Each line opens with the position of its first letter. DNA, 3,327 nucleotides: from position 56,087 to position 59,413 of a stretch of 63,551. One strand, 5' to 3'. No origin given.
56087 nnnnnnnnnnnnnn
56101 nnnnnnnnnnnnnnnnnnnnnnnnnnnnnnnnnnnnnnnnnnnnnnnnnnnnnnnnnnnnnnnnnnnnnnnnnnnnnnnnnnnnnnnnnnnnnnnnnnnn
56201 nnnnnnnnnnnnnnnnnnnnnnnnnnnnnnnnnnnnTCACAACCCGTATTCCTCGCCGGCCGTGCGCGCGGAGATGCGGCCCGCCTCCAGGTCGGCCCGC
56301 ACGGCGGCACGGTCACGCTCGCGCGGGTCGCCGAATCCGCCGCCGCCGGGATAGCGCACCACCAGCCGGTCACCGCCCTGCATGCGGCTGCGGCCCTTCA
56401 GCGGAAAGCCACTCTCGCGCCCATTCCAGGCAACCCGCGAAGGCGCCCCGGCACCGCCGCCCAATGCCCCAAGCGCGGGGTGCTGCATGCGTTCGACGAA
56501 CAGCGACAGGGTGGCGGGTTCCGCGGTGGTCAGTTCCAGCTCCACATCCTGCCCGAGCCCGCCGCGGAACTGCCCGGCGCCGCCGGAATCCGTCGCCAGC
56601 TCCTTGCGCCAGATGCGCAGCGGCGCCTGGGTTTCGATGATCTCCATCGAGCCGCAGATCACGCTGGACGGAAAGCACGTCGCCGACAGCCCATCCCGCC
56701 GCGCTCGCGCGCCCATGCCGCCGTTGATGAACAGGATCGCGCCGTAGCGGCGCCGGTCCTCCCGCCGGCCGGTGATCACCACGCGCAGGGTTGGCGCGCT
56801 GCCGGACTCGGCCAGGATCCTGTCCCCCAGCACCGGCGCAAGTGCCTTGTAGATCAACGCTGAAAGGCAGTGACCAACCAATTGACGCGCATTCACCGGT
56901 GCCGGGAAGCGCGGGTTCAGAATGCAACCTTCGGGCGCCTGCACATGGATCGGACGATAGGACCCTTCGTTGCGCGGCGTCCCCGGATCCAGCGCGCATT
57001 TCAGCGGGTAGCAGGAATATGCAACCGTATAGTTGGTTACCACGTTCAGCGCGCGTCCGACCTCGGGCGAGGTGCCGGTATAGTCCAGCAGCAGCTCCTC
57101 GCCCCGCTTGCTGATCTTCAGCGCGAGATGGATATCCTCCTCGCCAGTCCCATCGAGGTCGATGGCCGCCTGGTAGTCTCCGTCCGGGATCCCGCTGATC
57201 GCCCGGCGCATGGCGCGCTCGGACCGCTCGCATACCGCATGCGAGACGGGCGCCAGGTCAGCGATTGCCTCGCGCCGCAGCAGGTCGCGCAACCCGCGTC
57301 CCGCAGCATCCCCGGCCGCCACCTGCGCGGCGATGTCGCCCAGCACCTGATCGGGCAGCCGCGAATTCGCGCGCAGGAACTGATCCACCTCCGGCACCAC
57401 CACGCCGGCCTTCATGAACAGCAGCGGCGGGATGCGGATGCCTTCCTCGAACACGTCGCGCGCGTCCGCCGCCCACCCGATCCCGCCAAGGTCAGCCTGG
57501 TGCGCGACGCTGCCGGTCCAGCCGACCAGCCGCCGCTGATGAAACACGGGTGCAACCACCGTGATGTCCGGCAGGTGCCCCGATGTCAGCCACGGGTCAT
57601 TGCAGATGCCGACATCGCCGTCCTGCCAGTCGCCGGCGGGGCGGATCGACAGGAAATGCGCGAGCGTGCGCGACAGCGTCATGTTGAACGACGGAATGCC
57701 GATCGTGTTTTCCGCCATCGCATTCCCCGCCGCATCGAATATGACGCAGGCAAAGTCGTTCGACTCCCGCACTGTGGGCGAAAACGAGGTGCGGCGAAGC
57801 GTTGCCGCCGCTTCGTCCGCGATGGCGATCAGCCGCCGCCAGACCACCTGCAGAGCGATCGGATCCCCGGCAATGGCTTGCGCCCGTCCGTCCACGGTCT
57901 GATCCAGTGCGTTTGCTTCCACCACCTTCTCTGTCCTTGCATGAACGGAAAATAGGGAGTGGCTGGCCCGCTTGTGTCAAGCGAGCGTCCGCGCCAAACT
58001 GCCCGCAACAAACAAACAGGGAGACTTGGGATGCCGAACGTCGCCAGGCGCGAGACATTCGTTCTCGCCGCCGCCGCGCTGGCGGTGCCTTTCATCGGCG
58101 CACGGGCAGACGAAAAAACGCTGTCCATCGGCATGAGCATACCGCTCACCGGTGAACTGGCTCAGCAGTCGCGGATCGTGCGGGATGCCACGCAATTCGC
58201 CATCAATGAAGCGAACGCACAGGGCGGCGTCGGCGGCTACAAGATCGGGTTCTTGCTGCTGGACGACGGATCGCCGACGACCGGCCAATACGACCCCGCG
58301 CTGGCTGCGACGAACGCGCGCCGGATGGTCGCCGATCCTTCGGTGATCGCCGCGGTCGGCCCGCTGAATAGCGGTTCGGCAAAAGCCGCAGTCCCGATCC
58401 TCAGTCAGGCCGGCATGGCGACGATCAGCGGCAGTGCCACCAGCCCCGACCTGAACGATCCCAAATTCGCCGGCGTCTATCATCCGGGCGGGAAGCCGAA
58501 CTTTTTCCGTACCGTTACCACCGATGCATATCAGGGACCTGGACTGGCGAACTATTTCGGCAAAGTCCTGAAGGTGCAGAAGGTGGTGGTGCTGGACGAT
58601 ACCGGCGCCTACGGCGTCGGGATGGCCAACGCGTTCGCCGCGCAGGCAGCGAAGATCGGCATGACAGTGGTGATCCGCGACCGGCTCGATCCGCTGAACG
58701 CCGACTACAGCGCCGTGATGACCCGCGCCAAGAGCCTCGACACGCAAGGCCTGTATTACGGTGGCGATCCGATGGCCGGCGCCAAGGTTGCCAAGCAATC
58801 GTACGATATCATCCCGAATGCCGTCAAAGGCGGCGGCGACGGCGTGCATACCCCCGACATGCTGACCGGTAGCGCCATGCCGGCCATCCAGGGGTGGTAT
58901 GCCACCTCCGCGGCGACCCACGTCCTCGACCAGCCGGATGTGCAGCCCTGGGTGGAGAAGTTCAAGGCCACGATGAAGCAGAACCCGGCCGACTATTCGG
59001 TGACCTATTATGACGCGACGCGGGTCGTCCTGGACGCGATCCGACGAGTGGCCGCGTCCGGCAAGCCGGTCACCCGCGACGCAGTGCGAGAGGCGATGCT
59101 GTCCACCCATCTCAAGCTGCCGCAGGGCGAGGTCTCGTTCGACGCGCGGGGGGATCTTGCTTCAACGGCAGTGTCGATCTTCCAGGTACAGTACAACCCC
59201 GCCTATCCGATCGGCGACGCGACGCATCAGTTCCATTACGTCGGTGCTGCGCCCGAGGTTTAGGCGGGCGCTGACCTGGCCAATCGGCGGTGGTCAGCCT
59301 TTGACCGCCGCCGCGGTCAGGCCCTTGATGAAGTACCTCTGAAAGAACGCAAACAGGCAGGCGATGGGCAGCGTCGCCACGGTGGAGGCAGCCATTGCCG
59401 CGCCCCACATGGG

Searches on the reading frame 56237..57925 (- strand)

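Call 59: search_protein_families(library=pfam, proteins=[window:56237-57925:-], max_evalue=0.00001)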
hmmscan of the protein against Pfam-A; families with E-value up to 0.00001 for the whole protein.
window:56237-57925:- (562 aa): 1 family
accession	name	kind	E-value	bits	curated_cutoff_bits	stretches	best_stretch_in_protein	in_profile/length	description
PF02538.19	Hydantoinase_B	-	1.2e-143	479.7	26.8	1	21-534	1-519/519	Hydantoinase B/oxoprolinase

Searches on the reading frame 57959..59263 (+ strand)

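Call 59: search_protein_families(library=pfam, proteins=[window:57959-59263:+], max_evalue=0.00001)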
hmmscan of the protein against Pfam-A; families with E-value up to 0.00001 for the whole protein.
window:57959-59263:+ (434 aa): 3 families
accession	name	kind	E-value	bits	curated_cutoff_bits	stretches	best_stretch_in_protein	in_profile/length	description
PF13458.12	Peripla_BP_6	-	3.5e-45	155.6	31.7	1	55-411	2-339/343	Periplasmic binding protein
PF01094.35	ANF_receptor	-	3.9e-24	85.8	25.4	1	75-258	3-170/353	Receptor family ligand binding region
PF13433.12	Peripla_BP_5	-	9.5e-14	51.7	27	1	57-149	3-89/363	Periplasmic binding protein domain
